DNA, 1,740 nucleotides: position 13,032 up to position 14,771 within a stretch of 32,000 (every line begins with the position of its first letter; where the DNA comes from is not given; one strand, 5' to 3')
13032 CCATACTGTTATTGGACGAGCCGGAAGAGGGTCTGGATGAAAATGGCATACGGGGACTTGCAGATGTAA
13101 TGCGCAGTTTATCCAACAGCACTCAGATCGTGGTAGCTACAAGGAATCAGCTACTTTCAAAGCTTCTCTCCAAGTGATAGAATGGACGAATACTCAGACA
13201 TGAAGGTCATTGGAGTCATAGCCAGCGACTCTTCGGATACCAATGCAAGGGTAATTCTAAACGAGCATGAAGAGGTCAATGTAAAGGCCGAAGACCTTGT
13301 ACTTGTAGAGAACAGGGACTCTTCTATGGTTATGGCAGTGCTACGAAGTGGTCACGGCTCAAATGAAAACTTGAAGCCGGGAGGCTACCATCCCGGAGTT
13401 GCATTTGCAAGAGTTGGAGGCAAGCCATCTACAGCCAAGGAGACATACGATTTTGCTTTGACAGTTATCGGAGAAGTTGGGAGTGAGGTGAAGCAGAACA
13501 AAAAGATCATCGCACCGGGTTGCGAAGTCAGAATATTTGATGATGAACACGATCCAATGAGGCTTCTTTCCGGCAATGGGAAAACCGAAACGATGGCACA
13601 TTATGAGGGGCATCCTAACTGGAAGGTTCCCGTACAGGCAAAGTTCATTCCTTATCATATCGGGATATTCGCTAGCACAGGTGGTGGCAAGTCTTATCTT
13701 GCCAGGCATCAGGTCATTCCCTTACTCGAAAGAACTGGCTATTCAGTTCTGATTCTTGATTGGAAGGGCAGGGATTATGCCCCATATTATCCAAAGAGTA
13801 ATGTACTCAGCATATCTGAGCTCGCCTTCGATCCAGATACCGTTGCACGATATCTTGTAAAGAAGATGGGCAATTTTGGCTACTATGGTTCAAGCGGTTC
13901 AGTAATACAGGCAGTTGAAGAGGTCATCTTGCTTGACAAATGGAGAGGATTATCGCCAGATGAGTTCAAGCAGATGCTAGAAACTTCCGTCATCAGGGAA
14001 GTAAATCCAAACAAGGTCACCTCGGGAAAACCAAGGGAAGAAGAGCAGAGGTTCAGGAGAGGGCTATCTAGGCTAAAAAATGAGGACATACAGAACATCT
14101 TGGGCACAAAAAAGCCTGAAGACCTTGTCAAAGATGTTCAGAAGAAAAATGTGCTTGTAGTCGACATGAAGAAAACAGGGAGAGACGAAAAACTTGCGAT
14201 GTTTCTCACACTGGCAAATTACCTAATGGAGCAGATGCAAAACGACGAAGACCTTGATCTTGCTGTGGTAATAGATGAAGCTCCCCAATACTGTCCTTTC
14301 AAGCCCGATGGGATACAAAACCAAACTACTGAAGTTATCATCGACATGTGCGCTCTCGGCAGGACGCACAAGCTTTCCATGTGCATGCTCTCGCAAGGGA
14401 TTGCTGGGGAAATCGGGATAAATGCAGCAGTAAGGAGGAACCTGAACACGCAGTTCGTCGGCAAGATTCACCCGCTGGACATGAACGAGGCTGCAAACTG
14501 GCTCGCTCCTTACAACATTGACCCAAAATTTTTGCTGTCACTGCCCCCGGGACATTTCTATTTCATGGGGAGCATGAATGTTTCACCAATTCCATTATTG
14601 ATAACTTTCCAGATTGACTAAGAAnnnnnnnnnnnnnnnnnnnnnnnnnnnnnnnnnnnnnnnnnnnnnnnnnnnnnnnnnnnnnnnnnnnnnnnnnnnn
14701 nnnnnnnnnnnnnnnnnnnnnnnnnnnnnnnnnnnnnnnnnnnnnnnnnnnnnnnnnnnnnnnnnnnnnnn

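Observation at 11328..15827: Mre11-less, translationally coupled mini-Rad50 / HerA / NurA operon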

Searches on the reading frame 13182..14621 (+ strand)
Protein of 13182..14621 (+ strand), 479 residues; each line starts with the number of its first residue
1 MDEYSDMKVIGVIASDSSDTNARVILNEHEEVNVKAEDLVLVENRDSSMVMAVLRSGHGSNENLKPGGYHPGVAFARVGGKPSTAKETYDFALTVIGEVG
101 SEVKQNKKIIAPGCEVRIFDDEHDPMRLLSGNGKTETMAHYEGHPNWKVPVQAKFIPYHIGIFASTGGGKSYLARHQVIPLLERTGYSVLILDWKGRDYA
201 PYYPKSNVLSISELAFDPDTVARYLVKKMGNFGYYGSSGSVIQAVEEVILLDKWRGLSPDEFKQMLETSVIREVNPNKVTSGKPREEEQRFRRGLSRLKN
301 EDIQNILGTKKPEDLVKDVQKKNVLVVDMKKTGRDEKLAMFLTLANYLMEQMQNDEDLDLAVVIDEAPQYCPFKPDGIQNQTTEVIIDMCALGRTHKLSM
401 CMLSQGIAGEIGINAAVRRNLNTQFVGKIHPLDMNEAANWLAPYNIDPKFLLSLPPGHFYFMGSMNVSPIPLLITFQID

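Call 3: search_protein_families(library=pfam, proteins=[window:13182-14621:+], max_evalue=1)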
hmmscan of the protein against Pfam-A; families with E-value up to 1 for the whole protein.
window:13182-14621:+ (479 aa): 3 families
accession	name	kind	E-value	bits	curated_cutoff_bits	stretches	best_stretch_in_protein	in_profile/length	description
PF01935.23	DUF87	-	4.5e-14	53.5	23.2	1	145-334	10-206/220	Helicase HerA, central domain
PF16729.10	DUF5067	-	0.06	13.7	27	1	316-368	36-88/126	Domain of unknown function (DUF5067)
PF10412.15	TrwB_AAD_bind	-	0.19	11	20.5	1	148-205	6-62/387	Type IV secretion-system coupling protein DNA-binding domain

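Call 4: search_protein_families(library=ncbifam, proteins=[window:13182-14621:+], max_evalue=1)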
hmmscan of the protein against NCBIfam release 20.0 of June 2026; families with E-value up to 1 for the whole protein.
window:13182-14621:+ (479 aa): 4 families
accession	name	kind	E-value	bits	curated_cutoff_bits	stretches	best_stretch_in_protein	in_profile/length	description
NF053655.1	CedD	equivalog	5.3e-09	35.3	600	1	148-207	212-269/527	DNA-translocating ATPase CedD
NF042944.1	HerA_antiphage_2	equivalog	0.038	12.7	850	1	144-215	122-200/576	anti-phage-associated helicase HerA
NF040937.1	HerA_Thermprot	equivalog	0.077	11.4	800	1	146-207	129-189/487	DNA double-strand break repair helicase HerA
NF047934.1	antiphage_GapS4b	subfamily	0.091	11.6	300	0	256-283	48-75/355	GapS4b family protein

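Call 5: search_protein_families(library=padloc, proteins=[window:13182-14621:+], max_evalue=1)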
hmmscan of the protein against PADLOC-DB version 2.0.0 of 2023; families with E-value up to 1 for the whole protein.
window:13182-14621:+ (479 aa): 5 families
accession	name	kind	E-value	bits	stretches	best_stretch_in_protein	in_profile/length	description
PDLC04140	mad8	-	1.7e-16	58.7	1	158-470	28-295/314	mads_8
PDLC01055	HerA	-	1.1e-07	29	2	299-428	361-482/532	Type III coevolved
PDLC04105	HerA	-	0.0065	13.1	1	148-196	156-205/576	-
PDLC04103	HerA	-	0.025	10.9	1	154-196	169-210/579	-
PDLC02188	HerA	-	0.028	11.2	1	144-214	130-207/578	-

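Call 18: search_solved_structures(query=window:13182-14621:+, max_evalue=1)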
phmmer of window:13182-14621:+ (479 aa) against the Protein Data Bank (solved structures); distinct sequences matched with E-value up to 1: 3.
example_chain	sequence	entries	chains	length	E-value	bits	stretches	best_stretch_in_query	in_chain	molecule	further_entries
8a0y_A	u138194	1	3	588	0.08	15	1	36-224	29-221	Contactin-2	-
2om5_A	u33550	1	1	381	0.11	14.5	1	41-225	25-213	Contactin 2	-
9ba5_A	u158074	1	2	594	0.28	13.2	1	42-225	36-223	Contactin-2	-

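Call 61: find_homologous_proteins(query=window:13182-14621:+, max_evalue=1e-10)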
Query window:13182-14621:+ (479 aa): 404 proteins with E <= 1e-10 among 8000 candidates; the best 120 are listed.
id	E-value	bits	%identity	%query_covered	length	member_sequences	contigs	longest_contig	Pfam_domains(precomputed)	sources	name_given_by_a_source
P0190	0.0e+0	1094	100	100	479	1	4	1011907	PF01935.24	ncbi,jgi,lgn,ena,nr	ncbi:MAG: DUF87 domain-containing protein [Thaumarchaeota archaeon]|nr:DUF87 domain-containing prote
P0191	0.0e+0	1034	93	100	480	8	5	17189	PF01935.24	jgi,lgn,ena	-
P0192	6.3e-294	993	88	100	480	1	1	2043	PF01935.24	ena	-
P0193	2.2e-265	899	81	99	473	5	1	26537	PF01935.24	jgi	jgi:hypothetical protein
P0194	3.3e-229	780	69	99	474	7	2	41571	PF01935.24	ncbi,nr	ncbi:MAG: DUF87 domain-containing protein [Nitrososphaerota archaeon]|nr:DUF87 domain-containing pro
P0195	5.2e-225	766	69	99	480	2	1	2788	PF01935.24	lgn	-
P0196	1.2e-224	765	69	99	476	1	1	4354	PF01935.24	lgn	-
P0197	4.5e-224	763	70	99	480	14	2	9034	PF01935.24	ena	-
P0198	4.5e-222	756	70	99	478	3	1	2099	PF01935.24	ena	-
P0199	9.8e-222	755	68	99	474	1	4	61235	PF01935.24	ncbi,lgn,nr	ncbi:MAG: ATP-binding protein [Thaumarchaeota archaeon]|nr:ATP-binding protein [Nitrososphaerota arc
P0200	1.4e-221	754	68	99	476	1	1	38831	PF01935.24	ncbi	-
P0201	1.4e-221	754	69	99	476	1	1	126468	PF01935.24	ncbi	-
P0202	1.3e-219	748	68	99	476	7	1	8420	PF01935.24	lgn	-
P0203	4.9e-217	739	67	99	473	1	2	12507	PF01935.24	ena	-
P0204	9.8e-217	738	67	99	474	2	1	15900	PF01935.24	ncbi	-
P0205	1.6e-215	735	67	99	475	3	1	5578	PF01935.24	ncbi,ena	-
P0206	4.2e-215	733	69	95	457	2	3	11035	PF01935.24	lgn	-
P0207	2.9e-214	730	68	97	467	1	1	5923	PF01935.24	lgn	-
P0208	3.5e-214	730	65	99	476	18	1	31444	PF01935.24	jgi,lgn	jgi:hypothetical protein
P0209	4.8e-214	730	66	99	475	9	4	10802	PF01935.24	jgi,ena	jgi:hypothetical protein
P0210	7.2e-214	729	66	99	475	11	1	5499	PF01935.24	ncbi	-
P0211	1.1e-213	728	67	98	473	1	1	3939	PF01935.24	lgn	-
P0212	1.1e-212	725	68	95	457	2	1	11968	PF01935.24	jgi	-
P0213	4.7e-212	723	64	99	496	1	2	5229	PF01935.24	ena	-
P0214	2.2e-211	721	65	99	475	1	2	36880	PF01935.24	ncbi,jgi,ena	-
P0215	2.2e-207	708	62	98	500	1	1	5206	PF01935.24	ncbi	-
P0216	1.6e-204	698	64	99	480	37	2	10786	PF01935.24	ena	-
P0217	6.7e-193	660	60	99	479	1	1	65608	PF01935.24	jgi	-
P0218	3.0e-189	648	59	99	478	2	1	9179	PF01935.24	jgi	jgi:hypothetical protein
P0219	4.2e-189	647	58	99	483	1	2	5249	PF01935.24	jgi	jgi:hypothetical protein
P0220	1.2e-183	629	59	99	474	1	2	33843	PF01935.24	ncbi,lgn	ncbi:MAG: DUF87 domain-containing protein [Nitrososphaerales archaeon]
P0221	9.4e-164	564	53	98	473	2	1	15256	PF01935.24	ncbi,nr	ncbi:MAG: DUF87 domain-containing protein [Nitrososphaerota archaeon]|nr:DUF87 domain-containing pro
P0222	6.9e-161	554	53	99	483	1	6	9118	PF01935.24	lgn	-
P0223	5.5e-160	551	51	99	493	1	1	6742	PF01935.24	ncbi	-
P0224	7.0e-160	551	53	99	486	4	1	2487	PF01935.24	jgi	-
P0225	2.1e-159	549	53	98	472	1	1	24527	PF01935.24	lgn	-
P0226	3.9e-159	549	52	99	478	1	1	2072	PF01935.24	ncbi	-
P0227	4.2e-157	542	52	99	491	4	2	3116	PF01935.24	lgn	-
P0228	4.6e-157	542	53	99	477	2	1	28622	PF01935.24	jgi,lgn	-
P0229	1.4e-156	540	52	99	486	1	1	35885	PF01935.24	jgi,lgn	-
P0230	3.0e-156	539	52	99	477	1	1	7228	PF01935.24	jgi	-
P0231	9.3e-156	537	50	99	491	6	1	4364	PF01935.24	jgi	-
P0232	1.8e-155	536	52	99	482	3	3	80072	PF01935.24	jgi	-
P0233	2.2e-155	536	51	99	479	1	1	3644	PF01935.24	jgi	-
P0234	3.8e-155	535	53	98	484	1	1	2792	PF01935.24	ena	-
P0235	5.2e-155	535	50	99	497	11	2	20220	PF01935.24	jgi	jgi:DNA helicase HerA-like ATPase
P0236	6.9e-155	535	50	99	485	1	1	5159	PF01935.24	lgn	-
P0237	4.7e-154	532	53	99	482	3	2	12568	PF01935.24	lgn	-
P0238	6.2e-154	531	50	99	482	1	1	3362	PF01935.24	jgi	-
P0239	1.7e-153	530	50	99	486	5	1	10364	PF01935.24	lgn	-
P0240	2.3e-153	530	51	98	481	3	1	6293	PF01935.24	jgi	-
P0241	4.3e-153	529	52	99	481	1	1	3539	PF01935.24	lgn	-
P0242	4.6e-153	529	52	99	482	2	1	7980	PF01935.24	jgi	jgi:hypothetical protein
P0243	1.7e-152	527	51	99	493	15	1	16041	PF10412.16,PF01935.24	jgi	-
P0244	2.3e-152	526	52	99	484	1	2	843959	PF01935.24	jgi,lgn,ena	-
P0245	2.7e-151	523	51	99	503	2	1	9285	PF01935.24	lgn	-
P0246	1.2e-150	521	50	99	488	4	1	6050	PF01935.24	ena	-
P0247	1.9e-150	520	49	99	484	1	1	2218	PF10412.16,PF01935.24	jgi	-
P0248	3.7e-150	519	49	99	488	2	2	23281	PF01935.24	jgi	-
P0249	2.6e-148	513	49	99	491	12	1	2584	PF01935.24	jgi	-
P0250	7.1e-147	508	49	99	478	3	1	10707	PF10412.16,PF01935.24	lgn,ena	-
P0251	1.7e-146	507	50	99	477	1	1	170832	PF01935.24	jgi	jgi:hypothetical protein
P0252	2.1e-146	507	49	99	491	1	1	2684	PF01935.24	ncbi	-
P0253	2.7e-146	506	50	99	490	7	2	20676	PF01935.24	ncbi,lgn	-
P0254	2.8e-146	506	48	99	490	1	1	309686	PF01935.24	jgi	jgi:hypothetical protein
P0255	3.5e-146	506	48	99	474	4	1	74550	PF01935.24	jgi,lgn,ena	-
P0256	1.2e-145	504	49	99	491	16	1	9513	PF01935.24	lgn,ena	-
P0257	1.5e-145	504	48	99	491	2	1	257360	PF01935.24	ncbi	-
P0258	1.6e-145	504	49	99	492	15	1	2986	PF01935.24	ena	-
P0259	2.7e-145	503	48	99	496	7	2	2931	PF01935.24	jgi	-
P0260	2.8e-145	503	48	99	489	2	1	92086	PF01935.24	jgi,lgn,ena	jgi:hypothetical protein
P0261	6.4e-145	502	50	99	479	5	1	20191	PF01935.24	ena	-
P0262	9.6e-145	501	48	99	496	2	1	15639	PF01935.24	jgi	-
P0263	1.3e-144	501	49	99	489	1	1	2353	PF01935.24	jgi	jgi:DNA helicase HerA-like ATPase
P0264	1.5e-144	500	48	99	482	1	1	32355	PF01935.24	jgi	jgi:hypothetical protein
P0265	2.5e-144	500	48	99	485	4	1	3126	PF01935.24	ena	-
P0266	2.9e-144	500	49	99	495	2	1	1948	PF01935.24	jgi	jgi:hypothetical protein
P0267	6.5e-144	498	49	99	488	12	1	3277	PF01935.24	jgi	jgi:hypothetical protein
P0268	7.2e-144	498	49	99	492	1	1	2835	PF01935.24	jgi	-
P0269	7.2e-144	498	49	99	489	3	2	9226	PF01935.24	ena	-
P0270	1.4e-143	497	49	99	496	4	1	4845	PF01935.24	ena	-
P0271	1.9e-143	497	49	99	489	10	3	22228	PF01935.24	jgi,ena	-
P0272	1.9e-143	497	48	99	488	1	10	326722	PF01935.24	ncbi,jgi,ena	-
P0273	2.4e-143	497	48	99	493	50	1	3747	PF01935.24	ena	-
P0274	3.2e-143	496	49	100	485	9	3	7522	PF01935.24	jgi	-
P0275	4.0e-143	496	46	99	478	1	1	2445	PF01935.24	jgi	jgi:hypothetical protein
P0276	5.7e-143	495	47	99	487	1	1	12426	PF01935.24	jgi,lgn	jgi:hypothetical protein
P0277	5.7e-143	495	49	99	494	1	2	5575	PF01935.24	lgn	-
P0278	7.0e-143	495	48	99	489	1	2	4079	PF01935.24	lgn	-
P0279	1.3e-142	494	48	99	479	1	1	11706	PF01935.24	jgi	jgi:hypothetical protein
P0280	1.4e-142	494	47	99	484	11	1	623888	PF01935.24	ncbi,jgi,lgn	-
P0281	2.1e-142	493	48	99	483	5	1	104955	PF01935.24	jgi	-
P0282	3.1e-142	493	49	99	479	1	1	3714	PF01935.24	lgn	-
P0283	3.3e-142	493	47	99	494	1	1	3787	PF01935.24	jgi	jgi:hypothetical protein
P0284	4.5e-142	492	47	99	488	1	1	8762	PF01935.24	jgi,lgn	jgi:hypothetical protein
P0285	4.8e-142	492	49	99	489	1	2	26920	PF01935.24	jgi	jgi:hypothetical protein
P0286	5.0e-142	492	47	99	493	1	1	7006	PF01935.24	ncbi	-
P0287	5.2e-142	492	48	99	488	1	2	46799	PF01935.24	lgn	-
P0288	6.0e-142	492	49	99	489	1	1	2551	PF01935.24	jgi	-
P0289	7.2e-142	492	48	99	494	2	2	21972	PF01935.24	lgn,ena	-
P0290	9.7e-142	491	48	99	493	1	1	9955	PF01935.24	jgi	-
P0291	1.0e-141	491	49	99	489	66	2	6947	PF01935.24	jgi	jgi:DNA helicase HerA-like ATPase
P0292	1.4e-141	491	47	99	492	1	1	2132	PF01935.24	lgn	-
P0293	1.6e-141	491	49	99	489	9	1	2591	PF01935.24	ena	-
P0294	2.3e-141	490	47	99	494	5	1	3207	PF01935.24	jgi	-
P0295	2.7e-141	490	49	99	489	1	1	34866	PF01935.24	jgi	jgi:hypothetical protein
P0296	4.7e-141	489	49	99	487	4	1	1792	PF01935.24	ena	-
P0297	5.1e-141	489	47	99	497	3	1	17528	PF01935.24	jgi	-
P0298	5.9e-141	489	47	99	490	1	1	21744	PF01935.24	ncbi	-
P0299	6.0e-141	489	48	99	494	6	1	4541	PF01935.24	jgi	jgi:DNA helicase HerA-like ATPase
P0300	6.2e-141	489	47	99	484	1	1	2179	PF01935.24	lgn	-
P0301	6.3e-141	489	49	99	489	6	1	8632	PF01935.24,PF00561.27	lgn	-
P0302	1.1e-140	488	47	99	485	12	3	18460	PF01935.24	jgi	jgi:hypothetical protein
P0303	1.5e-140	487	49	99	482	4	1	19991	PF01935.24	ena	-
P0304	1.7e-140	487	47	99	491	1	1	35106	PF01935.24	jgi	jgi:hypothetical protein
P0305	1.8e-140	487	47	99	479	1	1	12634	PF01935.24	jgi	jgi:hypothetical protein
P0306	2.2e-140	487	49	99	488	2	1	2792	PF01935.24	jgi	jgi:hypothetical protein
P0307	2.2e-140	487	48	99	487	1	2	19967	PF01935.24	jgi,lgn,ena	jgi:hypothetical protein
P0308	2.4e-140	487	47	99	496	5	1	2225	PF01935.24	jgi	jgi:hypothetical protein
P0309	3.4e-140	486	48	99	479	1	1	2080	PF01935.24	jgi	jgi:hypothetical protein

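Call 62: find_encoding_contigs(protein=P0244, flank=8000, max_places=1)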
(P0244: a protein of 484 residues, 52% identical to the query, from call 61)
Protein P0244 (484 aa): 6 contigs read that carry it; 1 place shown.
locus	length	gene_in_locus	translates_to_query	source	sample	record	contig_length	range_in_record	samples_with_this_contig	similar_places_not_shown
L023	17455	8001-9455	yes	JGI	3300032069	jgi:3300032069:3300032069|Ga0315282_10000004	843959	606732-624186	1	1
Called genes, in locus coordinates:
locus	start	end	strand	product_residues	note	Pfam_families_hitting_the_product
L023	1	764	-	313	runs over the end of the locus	-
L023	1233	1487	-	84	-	-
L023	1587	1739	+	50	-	-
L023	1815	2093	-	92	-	-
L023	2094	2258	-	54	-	PF04014:MazE_antitoxin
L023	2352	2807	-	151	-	PF21088:MS_channel_1st (weak)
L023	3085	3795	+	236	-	PF00702:Hydrolase, PF13419:HAD_2, PF13242:Hydrolase_like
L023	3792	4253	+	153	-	PF06574:FAD_syn (weak), PF01467:CTP_transf_like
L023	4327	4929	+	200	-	PF12822:ECF_trnsprt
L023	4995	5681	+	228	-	PF04493:Endonuclease_5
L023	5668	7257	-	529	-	PF01409:tRNA-synt_2d, PF17759:tRNA_synthFbeta (weak), PF18006:SepRS_C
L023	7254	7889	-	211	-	PF01997:Translin (weak)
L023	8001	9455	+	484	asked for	PF01935:DUF87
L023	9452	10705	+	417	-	PF09376:NurA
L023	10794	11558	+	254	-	PF01656:CbiA (weak), PF02374:ArsA_ATPase (faint), PF06564:CBP_BcsQ (faint), PF13614:AAA_31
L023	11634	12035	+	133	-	PF21485:IF5A-like_N, PF08207:EFP_N (weak), PF01287:eIF-5a (weak)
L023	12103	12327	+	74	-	-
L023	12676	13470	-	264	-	PF01026:TatD_DNase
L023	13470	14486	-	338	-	-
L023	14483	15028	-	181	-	PF00881:Nitroreductase, PF14512:TM1586_NiRdase (weak)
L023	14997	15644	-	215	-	PF08433:KTI12 (weak), PF13401:AAA_22 (weak), PF20720:nSTAND3 (weak), PF00004:AAA (weak), PF13207:AAA_17 (weak), PF13238:AAA_18, PF13521:AAA_28 (faint), PF13671:AAA_33 (weak)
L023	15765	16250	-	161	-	PF00694:Aconitase_C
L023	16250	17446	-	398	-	PF00330:Aconitase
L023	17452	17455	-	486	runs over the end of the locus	PF00682:HMGL-like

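Call 63: find_encoding_contigs(protein=P0280, flank=8000, max_places=1)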
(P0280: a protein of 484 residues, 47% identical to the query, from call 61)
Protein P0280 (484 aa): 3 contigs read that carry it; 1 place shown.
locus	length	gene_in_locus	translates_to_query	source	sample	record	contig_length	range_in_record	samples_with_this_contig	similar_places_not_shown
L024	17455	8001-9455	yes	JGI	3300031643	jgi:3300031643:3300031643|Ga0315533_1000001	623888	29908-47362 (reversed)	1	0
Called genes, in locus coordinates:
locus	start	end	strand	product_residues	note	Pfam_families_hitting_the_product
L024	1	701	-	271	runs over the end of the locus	PF00924:MS_channel_2nd, PF21082:MS_channel_3rd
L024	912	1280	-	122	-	PF01741:MscL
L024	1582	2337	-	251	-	PF21473:OB_Ssb-like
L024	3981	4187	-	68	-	-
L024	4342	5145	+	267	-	-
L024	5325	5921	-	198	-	PF06966:DUF1295, PF04191:PEMT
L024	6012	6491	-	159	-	PF13563:2_5_RNA_ligase2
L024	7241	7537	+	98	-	PF13635:DUF4143 (weak)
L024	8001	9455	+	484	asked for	PF01935:DUF87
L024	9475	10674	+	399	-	PF09376:NurA (weak)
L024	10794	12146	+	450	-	PF12706:Lactamase_B_2, PF07521:RMMBL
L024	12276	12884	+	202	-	PF03551:PadR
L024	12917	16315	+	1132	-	PF02687:FtsX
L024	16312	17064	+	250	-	PF00005:ABC_tran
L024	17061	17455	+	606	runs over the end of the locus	PF13401:AAA_22 (faint), PF13304:AAA_21 (faint), PF02463:SMC_N (faint), PF00005:ABC_tran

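Call 64: find_encoding_contigs(protein=P0272, flank=8000, max_places=1)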
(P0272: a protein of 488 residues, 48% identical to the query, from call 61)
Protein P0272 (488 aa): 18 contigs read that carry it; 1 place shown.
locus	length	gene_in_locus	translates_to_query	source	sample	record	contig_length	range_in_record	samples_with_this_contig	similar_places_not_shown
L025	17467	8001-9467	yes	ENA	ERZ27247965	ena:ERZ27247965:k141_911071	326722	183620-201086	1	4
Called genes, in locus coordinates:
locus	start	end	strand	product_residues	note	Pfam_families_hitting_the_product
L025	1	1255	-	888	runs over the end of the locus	PF01293:PEPCK_ATP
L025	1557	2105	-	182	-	PF00126:HTH_1, PF03459:TOBE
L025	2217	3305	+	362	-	PF12849:PBP_like_2, PF13531:SBP_bac_11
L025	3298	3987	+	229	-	PF00528:BPD_transp_1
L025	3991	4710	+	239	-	PF02463:SMC_N (faint), PF00005:ABC_tran, PF13175:AAA_15 (faint), PF13166:AAA_13 (faint), PF13304:AAA_21 (faint)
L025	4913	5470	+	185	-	PF09918:DUF2148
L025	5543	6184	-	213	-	PF01261:AP_endonuc_2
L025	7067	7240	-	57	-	-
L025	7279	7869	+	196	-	-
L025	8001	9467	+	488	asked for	PF01935:DUF87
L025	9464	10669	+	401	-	PF09376:NurA (faint)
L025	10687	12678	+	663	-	PF02384:N6_Mtase (weak), PF07669:Eco57I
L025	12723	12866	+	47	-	-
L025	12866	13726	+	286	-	PF01555:N6_N4_Mtase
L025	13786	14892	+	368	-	PF09565:RE_NgoFVII, PF13091:PLDc_2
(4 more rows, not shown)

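Call 72: search_solved_structures(query=A5, max_evalue=1)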
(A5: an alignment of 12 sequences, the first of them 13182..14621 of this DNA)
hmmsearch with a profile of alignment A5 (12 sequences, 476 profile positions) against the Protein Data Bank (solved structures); distinct sequences matched with E-value up to 1: 4.
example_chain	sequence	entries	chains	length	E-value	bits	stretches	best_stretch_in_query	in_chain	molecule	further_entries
8xau_A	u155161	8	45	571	7.7e-05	24.6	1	131-211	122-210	ATP-binding protein | HerA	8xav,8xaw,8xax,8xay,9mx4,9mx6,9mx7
4d2i_A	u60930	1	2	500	0.0033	19.2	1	115-350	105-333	HERA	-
9x1l_A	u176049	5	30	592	0.13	14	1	148-194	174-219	DNA helicase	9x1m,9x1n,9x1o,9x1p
4r2h_A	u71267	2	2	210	0.2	13.4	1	161-227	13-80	STIV B204 ATPase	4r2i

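Call 92: search_protein_families(library=ncbifam, proteins=[L023:8001-9455:+, L023:9452-10705:+], max_evalue=0.1)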
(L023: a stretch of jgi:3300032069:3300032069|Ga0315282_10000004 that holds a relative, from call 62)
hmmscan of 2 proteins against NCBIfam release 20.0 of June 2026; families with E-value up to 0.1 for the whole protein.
L023:8001-9455:+ (484 aa): 1 family
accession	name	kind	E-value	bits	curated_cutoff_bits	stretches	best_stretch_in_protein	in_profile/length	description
NF053655.1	CedD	equivalog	1.7e-08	33.6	600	1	114-198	184-267/527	DNA-translocating ATPase CedD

L023:9452-10705:+ (417 aa): 0 families
